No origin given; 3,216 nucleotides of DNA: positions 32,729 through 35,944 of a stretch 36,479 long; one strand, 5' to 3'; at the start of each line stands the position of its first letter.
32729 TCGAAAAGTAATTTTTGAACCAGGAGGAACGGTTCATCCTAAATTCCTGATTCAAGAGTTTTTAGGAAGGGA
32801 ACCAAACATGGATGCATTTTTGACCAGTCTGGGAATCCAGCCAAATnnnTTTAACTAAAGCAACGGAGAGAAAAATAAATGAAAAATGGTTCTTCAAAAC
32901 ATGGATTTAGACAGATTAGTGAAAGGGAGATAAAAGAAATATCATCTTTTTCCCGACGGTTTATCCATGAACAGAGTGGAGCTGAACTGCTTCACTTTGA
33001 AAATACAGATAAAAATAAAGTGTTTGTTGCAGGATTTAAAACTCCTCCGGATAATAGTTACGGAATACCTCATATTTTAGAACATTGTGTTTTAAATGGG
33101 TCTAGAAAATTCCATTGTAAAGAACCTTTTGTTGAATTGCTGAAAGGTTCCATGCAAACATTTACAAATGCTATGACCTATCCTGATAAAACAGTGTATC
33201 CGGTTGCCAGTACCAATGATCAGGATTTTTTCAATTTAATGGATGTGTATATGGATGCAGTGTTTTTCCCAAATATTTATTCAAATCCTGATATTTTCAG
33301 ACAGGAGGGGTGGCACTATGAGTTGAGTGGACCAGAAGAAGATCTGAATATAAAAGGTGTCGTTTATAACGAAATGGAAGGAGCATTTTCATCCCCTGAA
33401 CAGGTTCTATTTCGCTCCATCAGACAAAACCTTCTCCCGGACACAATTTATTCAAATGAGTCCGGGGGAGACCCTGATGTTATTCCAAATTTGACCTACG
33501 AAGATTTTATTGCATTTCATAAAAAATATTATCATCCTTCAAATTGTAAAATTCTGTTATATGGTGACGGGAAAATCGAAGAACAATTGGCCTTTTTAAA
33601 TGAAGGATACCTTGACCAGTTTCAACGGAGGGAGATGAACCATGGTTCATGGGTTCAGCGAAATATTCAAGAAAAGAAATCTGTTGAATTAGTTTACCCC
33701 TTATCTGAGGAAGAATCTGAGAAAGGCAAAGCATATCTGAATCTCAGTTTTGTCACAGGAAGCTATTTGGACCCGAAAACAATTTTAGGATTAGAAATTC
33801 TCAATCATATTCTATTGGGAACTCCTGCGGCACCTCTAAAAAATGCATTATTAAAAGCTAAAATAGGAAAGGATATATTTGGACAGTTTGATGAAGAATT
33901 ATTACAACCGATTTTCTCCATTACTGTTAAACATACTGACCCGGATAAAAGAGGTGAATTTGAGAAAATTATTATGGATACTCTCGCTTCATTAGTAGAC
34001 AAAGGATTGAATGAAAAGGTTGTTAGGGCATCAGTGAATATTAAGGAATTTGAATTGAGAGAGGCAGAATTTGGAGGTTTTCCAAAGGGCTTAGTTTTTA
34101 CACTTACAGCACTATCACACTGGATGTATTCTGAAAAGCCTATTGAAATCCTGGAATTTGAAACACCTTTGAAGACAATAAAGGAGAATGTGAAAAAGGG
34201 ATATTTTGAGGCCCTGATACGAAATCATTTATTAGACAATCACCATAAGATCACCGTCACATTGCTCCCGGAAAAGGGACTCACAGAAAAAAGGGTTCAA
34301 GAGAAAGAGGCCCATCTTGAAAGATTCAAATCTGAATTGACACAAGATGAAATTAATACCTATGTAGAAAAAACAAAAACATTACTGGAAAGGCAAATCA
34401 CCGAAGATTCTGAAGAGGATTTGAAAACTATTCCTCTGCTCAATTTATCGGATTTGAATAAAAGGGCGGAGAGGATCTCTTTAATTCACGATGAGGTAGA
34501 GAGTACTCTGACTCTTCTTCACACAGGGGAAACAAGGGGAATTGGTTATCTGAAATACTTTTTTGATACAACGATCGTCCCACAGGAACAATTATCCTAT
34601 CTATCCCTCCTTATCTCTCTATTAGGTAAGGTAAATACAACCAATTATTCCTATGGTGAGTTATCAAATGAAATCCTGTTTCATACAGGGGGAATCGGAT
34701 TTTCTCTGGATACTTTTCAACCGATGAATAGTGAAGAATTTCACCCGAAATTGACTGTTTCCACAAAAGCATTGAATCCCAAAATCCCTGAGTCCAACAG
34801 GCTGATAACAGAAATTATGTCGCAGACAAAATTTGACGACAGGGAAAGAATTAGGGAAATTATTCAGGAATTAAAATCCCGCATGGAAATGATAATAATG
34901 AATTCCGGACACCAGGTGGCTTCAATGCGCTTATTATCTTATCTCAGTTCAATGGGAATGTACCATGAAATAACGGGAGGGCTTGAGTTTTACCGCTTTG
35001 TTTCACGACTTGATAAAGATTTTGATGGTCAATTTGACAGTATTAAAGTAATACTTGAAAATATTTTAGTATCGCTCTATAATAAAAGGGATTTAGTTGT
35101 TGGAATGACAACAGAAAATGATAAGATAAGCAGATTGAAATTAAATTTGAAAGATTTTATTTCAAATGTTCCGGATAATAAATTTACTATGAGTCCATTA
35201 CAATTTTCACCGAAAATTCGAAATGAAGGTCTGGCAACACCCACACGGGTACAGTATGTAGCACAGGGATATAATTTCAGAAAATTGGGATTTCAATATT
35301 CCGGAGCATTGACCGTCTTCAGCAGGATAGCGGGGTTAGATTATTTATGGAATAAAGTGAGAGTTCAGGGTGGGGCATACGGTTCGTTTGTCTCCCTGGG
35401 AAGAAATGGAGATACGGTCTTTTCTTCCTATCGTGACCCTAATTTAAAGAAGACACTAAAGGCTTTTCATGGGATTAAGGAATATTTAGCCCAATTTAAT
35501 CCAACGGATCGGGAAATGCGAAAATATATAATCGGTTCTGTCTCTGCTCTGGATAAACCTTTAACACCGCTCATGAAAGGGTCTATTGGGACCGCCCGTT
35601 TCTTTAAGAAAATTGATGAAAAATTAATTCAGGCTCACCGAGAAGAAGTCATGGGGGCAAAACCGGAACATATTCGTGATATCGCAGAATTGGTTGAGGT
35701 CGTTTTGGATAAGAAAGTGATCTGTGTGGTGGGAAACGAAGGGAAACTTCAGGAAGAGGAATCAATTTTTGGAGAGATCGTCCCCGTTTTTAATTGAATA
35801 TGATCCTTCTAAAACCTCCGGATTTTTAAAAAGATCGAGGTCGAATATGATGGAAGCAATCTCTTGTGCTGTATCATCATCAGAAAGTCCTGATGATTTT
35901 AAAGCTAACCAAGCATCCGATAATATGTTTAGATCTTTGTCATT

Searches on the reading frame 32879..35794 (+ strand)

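Call 41: search_protein_families(library=pfam, max_evalue=0.001, proteins=[window:32879-35794:+])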
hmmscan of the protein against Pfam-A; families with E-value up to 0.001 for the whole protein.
window:32879-35794:+ (972 aa): 4 families
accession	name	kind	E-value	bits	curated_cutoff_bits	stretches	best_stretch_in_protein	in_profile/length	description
PF08367.16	M16C_assoc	-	4e-69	233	25.3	1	462-711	1-252/252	Peptidase M16C associated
PF22516.1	PreP_C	-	3.4e-47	160.7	27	1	782-953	1-172/173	PreP C-terminal domain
PF05193.26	Peptidase_M16_C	-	3.4e-27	95.9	23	1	204-385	1-177/181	Peptidase M16 inactive domain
PF00675.25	Peptidase_M16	-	3e-07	30.9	22.3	1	56-132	26-99/149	Insulinase (Peptidase family M16)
